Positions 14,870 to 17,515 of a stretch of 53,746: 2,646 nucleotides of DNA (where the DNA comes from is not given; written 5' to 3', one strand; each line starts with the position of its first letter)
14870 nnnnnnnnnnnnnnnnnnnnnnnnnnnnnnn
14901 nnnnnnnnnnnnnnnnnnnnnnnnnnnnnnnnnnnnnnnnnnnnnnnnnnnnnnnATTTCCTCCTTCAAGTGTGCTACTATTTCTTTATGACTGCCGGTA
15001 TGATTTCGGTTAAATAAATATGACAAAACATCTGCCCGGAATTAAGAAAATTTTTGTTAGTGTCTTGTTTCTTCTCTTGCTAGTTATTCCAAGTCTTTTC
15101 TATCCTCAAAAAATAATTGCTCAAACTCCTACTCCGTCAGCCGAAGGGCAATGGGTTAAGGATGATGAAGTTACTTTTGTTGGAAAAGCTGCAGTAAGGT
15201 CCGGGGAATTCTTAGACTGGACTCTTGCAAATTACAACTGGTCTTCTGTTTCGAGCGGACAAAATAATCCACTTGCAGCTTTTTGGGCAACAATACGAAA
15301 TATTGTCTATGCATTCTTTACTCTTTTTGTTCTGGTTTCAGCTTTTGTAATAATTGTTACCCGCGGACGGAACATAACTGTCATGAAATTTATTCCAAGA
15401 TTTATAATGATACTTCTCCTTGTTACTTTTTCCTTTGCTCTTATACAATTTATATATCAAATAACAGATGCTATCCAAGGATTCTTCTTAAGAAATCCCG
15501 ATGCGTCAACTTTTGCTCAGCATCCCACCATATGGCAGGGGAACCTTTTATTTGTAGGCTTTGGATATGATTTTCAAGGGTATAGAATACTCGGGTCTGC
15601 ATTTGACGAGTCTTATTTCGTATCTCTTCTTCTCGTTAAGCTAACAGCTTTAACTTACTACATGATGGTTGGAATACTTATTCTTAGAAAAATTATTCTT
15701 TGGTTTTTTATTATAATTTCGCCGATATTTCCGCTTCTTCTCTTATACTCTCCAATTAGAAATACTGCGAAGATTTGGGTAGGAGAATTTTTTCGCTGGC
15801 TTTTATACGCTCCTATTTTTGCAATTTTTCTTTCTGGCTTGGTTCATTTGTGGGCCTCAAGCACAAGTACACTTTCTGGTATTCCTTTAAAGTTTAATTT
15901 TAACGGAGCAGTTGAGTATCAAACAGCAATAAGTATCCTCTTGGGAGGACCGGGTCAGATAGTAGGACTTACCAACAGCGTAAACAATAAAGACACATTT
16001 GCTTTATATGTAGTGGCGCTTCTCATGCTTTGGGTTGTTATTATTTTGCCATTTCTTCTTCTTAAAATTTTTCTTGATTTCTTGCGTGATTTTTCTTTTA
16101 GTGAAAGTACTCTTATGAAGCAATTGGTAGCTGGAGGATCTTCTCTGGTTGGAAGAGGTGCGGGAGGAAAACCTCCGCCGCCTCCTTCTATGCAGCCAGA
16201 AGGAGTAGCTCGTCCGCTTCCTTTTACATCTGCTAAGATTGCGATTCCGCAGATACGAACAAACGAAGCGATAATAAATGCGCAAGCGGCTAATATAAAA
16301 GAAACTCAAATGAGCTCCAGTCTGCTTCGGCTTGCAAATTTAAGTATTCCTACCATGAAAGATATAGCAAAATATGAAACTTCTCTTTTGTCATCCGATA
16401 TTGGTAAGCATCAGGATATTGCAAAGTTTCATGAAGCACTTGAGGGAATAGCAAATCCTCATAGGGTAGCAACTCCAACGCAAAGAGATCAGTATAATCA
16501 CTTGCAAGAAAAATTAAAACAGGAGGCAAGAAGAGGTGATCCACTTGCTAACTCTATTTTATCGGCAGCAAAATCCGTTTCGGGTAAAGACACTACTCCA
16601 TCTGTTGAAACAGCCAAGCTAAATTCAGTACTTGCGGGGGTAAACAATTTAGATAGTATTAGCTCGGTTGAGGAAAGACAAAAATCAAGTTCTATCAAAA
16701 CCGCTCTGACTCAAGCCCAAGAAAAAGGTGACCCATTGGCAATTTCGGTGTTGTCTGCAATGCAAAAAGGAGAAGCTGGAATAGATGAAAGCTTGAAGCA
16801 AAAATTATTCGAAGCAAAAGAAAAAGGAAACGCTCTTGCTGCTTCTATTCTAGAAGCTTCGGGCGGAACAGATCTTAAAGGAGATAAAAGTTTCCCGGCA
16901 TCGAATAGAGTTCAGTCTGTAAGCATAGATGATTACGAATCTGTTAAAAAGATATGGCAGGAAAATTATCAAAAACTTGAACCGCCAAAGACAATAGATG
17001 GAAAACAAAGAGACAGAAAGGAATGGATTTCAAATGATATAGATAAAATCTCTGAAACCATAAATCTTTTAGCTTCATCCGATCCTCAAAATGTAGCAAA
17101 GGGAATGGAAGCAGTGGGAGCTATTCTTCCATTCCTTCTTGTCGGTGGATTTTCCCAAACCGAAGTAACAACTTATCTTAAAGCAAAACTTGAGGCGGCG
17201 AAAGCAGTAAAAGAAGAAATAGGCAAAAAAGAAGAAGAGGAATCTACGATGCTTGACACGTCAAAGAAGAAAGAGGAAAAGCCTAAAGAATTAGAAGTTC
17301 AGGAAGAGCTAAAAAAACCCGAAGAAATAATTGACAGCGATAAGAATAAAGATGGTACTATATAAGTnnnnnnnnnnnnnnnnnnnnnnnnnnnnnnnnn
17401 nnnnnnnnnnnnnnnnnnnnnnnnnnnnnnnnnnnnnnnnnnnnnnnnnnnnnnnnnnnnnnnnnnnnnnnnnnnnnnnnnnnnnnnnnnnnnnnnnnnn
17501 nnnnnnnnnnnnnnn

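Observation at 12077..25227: Candidate undescribed envelope module: pilin-like protein, foldase, secreted protein, VirB6-like membrane protein coupled to an Hsp100 ATPase, I9 inhibitor + subtilase, and a second membrane-anchored Hsp100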

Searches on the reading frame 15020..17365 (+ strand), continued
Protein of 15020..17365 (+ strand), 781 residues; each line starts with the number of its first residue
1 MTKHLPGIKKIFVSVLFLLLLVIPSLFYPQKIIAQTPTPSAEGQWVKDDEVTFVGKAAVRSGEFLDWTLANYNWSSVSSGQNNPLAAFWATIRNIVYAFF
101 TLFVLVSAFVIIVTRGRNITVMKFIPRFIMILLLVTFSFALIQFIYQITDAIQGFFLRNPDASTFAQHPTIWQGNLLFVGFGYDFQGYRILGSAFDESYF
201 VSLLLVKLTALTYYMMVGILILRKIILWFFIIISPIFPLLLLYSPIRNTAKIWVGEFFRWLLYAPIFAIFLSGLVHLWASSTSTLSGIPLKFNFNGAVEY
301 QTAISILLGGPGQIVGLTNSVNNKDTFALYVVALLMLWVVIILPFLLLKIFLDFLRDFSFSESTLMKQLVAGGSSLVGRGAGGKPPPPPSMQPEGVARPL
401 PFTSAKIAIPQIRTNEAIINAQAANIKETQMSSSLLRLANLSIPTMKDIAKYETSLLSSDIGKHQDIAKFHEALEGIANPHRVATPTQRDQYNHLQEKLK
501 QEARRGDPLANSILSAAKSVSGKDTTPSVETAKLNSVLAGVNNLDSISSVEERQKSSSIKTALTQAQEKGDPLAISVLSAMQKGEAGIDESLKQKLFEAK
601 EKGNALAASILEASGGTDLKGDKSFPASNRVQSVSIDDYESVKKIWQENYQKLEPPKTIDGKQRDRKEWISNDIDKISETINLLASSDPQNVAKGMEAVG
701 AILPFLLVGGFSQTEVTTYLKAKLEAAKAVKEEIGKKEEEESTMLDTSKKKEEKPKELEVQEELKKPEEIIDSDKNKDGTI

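Call 74: find_encoding_contigs(protein=P0450, flank=9000, max_places=1)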
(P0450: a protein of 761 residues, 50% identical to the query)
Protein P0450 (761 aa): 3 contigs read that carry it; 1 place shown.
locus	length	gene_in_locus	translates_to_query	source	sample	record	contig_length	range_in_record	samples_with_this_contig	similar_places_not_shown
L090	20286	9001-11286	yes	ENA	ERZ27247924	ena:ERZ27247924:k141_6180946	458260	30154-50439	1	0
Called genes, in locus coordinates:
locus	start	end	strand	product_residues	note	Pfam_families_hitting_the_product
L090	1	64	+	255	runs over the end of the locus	PF04085:MreC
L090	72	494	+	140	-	-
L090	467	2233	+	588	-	PF03717:PBP_dimer, PF00905:Transpeptidase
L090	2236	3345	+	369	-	PF02481:DNA_processg_A, PF17782:WHD_DprA (weak)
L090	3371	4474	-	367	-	PF13480:Acetyltransf_6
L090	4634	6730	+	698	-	PF01751:Toprim, PF01131:Topoisom_bac, PF01396:Zn_ribbon_Top1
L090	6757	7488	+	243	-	-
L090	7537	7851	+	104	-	-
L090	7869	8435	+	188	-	PF01569:PAP2, PF14378:PAP2_3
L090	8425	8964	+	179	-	PF00588:SpoU_methylase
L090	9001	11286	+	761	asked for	-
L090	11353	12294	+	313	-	-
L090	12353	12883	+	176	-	-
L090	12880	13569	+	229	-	-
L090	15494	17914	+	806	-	PF13328:HD_4 (weak)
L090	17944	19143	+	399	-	PF09587:PGA_cap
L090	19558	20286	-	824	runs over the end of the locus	PF13191:AAA_16 (faint), PF00004:AAA (faint), PF17871:AAA_lid_9 (faint), PF07724:AAA_2, PF07728:AAA_5, PF10431:ClpB_D2-small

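Call 75: find_encoding_contigs(protein=P0479, flank=9000, max_places=1)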
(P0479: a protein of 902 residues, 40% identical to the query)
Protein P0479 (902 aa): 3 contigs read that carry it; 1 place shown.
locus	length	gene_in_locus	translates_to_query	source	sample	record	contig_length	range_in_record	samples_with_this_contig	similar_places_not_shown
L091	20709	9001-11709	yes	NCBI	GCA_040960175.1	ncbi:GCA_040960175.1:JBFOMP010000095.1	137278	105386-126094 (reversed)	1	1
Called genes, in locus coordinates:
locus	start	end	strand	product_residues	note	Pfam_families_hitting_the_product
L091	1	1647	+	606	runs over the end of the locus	PF01551:Peptidase_M23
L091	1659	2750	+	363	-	-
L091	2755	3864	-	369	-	PF00712:DNA_pol3_beta, PF02767:DNA_pol3_beta_2, PF02768:DNA_pol3_beta_3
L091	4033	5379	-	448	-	PF11638:DnaA_N, PF00308:Bac_DnaA, PF01695:IstB_IS21, PF00004:AAA (weak), PF08299:Bac_DnaA_C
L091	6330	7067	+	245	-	PF02096:60KD_IMP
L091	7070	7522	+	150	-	PF13083:KH_KhpA-B, PF01424:R3H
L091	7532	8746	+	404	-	PF04932:Wzy_C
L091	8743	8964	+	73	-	-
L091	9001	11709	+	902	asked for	-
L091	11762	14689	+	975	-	PF02861:Clp_N, PF00004:AAA, PF23569:NBD_SMAX1, PF17871:AAA_lid_9, PF00004:AAA, PF07724:AAA_2, PF07728:AAA_5, PF10431:ClpB_D2-small, +9 more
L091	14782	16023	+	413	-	PF01943:Polysacc_synt, PF13440:Polysacc_synt_3, PF01554:MatE (weak)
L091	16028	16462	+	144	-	PF00075:RNase_H, PF13456:RVT_3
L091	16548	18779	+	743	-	PF13196:DUF4012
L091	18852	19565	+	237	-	PF01386:Ribosomal_L25p, PF14693:Ribosomal_TL5_C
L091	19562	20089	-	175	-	-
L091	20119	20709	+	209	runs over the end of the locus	PF10498:IFT57 (faint)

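Call 76: find_encoding_contigs(protein=P0408, flank=9000, max_places=1)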
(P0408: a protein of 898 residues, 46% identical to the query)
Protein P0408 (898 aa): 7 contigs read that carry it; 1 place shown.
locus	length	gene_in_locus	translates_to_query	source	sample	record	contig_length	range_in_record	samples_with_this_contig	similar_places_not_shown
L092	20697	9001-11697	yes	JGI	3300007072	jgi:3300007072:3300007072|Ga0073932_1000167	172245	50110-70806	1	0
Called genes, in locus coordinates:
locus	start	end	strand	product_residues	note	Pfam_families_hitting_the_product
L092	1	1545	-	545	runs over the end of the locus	PF02310:B12-binding, PF04055:Radical_SAM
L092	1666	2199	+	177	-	PF00293:NUDIX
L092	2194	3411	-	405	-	PF13480:Acetyltransf_6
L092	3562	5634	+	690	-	PF01751:Toprim, PF01131:Topoisom_bac, PF01396:Zn_ribbon_Top1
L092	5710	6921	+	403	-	PF18896:SLT_3 (weak)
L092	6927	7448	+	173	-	-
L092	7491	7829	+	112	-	-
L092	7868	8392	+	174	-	PF01569:PAP2, PF14378:PAP2_3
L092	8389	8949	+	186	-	PF00588:SpoU_methylase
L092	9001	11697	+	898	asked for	-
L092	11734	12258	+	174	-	-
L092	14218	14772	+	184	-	-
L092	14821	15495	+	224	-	PF01797:Y1_Tnp (weak)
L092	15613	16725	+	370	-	PF00266:Aminotran_5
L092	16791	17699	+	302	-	PF00389:2-Hacid_dh, PF02826:2-Hacid_dh_C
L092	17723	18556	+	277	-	-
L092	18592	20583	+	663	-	PF00456:Transketolase_N, PF13292:DXP_synthase_N, PF00676:E1_dh (weak), PF02779:Transket_pyr, PF02780:Transketolase_C, PF22613:Transketolase_C_1 (weak)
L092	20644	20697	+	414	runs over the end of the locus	PF00155:Aminotran_1_2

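Call 79: search_protein_families(library=pfam, proteins=[P0358, P0356, P0377, P0241], max_evalue=0.001)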
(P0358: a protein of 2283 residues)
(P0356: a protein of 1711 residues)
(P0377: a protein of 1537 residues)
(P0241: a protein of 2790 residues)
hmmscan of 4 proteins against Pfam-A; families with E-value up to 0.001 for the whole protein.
P0358 (2283 aa): 5 families
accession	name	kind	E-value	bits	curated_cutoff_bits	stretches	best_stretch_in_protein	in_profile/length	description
PF13384.12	HTH_23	-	7.5e-06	26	24.6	0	1637-1657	19-39/50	Homeodomain-like domain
PF22560.2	GMT-wHTH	-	2.5e-05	25.1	27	0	1970-2010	40-81/82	GMT-like wHTH domain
PF04539.22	Sigma70_r3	-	6e-05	23.5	25.3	0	1079-1111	23-55/78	Sigma-70 region 3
PF13542.12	HTH_Tnp_ISL3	-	6.5e-05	22.7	27.4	0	858-880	25-47/51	Helix-turn-helix domain of transposase family ISL3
PF00984.24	UDPG_MGDP_dh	-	0.00048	20.6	25.4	0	1081-1120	26-66/94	UDP-glucose/GDP-mannose dehydrogenase family, central domain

P0356 (1711 aa): 5 families
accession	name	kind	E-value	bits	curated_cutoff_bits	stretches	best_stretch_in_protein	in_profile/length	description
PF04545.22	Sigma70_r4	-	1e-05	25.4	24.1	0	929-946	24-41/50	Sigma-70, region 4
PF09339.16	HTH_IclR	-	3.3e-05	24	22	0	1464-1485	21-42/52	IclR helix-turn-helix domain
PF01978.25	TrmB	-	5.8e-05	23.3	25.6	0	555-583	17-45/68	Sugar-specific transcriptional regulator TrmB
PF24225.1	DUF7441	-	0.00012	22.4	27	0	1530-1563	31-66/68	Domain of unknown function (DUF7441)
PF13730.12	HTH_36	-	0.00048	20.3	25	0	1464-1485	28-49/55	Helix-turn-helix domain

P0377 (1537 aa): 0 families

P0241 (2790 aa): 1 family
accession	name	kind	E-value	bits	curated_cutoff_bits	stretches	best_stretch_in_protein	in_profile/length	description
PF04610.19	TrbL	-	0.00019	21.7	25.9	1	128-299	6-184/215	TrbL/VirB6 plasmid conjugal transfer protein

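Call 81: search_protein_families(library=pfam, alignment_id=A1, max_evalue=0.05)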
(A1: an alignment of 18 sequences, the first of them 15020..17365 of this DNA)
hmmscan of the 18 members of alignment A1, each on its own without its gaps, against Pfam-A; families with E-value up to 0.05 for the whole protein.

A. member 1, window:15020-17365:+ (781 aa): 0 families

B. families by the number of members that match (of 18 scanned): 6 families
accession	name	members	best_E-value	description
PF04610.19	TrbL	8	1.6e-05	TrbL/VirB6 plasmid conjugal transfer protein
PF24225.1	DUF7441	3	0.00081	Domain of unknown function (DUF7441)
PF13288.12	DXPR_C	1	0.00056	DXP reductoisomerase C-terminal domain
PF17870.6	Insulin_TMD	1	0.0063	Insulin receptor trans-membrane segment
PF12732.12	YtxH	1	0.0074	YtxH-like protein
PF12193.13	Sulf_coat_C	1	0.025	Sulfolobus virus coat protein C terminal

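Call 92: search_solved_structures(query=A1, max_evalue=10)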
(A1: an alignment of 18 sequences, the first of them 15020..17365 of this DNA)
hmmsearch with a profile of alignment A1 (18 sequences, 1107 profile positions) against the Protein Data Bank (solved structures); distinct sequences matched with E-value up to 10: 7.
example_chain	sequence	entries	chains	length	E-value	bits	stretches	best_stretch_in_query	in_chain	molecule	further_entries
9dn6_A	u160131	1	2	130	0.15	13.2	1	499-616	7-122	De novo designed IR agonist RF-405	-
7tcd_A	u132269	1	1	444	0.64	11.2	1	756-919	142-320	D13 LOV2-DARPin fusion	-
5cwc_A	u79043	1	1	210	0.94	10.6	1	510-622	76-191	Designed helical repeat protein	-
2lfd_A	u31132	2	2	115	1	10.5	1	564-622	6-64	Diiron protein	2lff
2cpt_A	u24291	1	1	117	1.2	10.2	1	799-884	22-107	Vacuolar sorting protein 4b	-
5cwg_A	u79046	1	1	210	1.4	10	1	536-902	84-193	Designed helical repeat protein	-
8g9k_A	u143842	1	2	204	2.5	9.2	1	840-948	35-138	THR2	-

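Call 97: search_protein_families(library=padloc, proteins=[window:15020-17365:+], max_evalue=0.001)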
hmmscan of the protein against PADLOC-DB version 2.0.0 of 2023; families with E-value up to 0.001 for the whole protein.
window:15020-17365:+ (781 aa): 0 families

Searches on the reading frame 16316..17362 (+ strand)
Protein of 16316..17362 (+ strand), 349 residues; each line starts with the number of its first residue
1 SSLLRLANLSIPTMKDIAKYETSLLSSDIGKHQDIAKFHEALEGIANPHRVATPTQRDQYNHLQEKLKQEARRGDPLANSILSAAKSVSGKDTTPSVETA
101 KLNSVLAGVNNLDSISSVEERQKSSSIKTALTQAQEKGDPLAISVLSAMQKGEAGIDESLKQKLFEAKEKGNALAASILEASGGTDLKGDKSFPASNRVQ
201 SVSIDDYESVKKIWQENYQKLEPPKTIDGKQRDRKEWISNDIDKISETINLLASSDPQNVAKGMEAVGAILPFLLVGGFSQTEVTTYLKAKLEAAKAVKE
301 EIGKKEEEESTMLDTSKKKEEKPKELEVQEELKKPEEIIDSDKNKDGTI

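Call 94: predict_structure(alignment_id=A3)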
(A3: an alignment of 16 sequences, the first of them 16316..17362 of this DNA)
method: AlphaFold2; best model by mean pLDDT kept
length: 349 residues; sequences in the alignment: 16
mean_pLDDT: 68.1   pTM: 0.47
mean pLDDT of the five models: 68.1, 65.1, 64.8, 63.9, 62.4
residues with pLDDT >= 90: 1; 70-90: 208; 50-70: 74; < 50: 66
segments of 3 or more residues with pLDDT < 50: 1-3, 6-8, 90-96, 184-201, 317-349
pLDDT, mean of each block of 10 residues (from residue 1): 49 69 59 63 77 81 83 73 68 46 74 76 83 84 81 65 78 79 43 33 70 84 65 81 88 81 77 70 83 88 72 52 38 33 35
secondary structure, 60 per line:
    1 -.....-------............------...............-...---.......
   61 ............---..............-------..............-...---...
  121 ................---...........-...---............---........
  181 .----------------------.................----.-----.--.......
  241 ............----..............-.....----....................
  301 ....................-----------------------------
elements in order: H2-6 H14-25 H32-46 H54-72 H76-89 H97-110 H118-136 H140-150 H158-169 H173-181 H204-220 H234-252 H257-270 H272-276 H281-320

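Call 96: fold_search(model_id=the predicted structure, library=pdb)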
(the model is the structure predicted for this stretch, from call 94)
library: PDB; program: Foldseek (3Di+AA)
matches with E <= 10: 186; with E <= 0.001: 0
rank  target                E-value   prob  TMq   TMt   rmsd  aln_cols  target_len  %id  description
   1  4h5y                  6.8e-01  0.10  0.14  0.10  33.4       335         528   12  High-resolution crystal structure of Legionella pneumophila LidA (60-594) (released 2013-09-25)
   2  3tnf_B                8.5e-01  0.08  0.11  0.10  26.9       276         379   15  LidA from Legionella in complex with active Rab8a (released 2011-11-02)
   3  8ucs_G                8.8e-01  0.06  0.09  0.11  21.0       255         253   12  Cryo-EM structure of the flagellar MotAB stator bound to FliG (released 2024-01-24)
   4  8ipq_B                8.8e-01  0.05  0.11  0.08  22.3       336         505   11  Cryo-EM structure of heme transporter CydDC from Mycobacterium smegmatis in the inward facing apo state (released 2023-06-14)
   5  3o1i_B                1.0e+00  0.06  0.12  0.14  25.6       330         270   11  Crystal Structure of the TorS sensor domain - TorT complex in the absence of ligand (released 2011-12-21)
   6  8pwx_B                1.3e+00  0.05  0.11  0.12  27.5       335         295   11  PfRH5 bound to monoclonal antibody R5.008 (released 2024-06-05)
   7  5k3h_A                1.4e+00  0.06  0.14  0.09  22.4       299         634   11  Crystals structure of Acyl-CoA oxidase-1 in Caenorhabditis elegans, Apo form-II (released 2016-08-24)
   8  3woz_D                1.5e+00  0.08  0.13  0.17  22.7       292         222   11  Crystal structure of CLASP2 TOG domain (TOG3) (released 2015-05-27)
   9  5w99                  1.5e+00  0.04  0.11  0.12  21.4       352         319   12  Pyridine synthase, PbtD, from GE2270 biosynthesis bound to TSP (released 2017-11-22)
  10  3sfv_B                1.6e+00  0.08  0.14  0.14  25.4       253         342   14  Crystal structure of the GDP-bound Rab1a S25N mutant in complex with the coiled-coil domain of LidA from Legionella pn (released 2012-04-18)
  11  5wa4_E                1.6e+00  0.06  0.10  0.11  20.8       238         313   11  Pyridine synthase, TbtD, from thiomuracin biosynthesis bound to an N-terminal leader peptide fragment (released 2017-11-22)
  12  8oi4_B                1.6e+00  0.05  0.12  0.11  21.9       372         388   12  Metagenomic Beta-galactosidase from Glycoside Hydrolase family GH154 (released 2024-01-31)
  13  6p6e_A                1.6e+00  0.05  0.10  0.09  19.0       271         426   10  Structure of Mouse Importin alpha - PAC3 NLS peptide complex (released 2020-01-29)
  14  3o1i_A                1.6e+00  0.04  0.12  0.14  26.1       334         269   10  Crystal Structure of the TorS sensor domain - TorT complex in the absence of ligand (released 2011-12-21)
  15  8vsi_A                1.6e+00  0.04  0.11  0.08  28.0       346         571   12  Mechanistic Insights Revealed by YbtPQ in the Occluded State (released 2024-04-10)
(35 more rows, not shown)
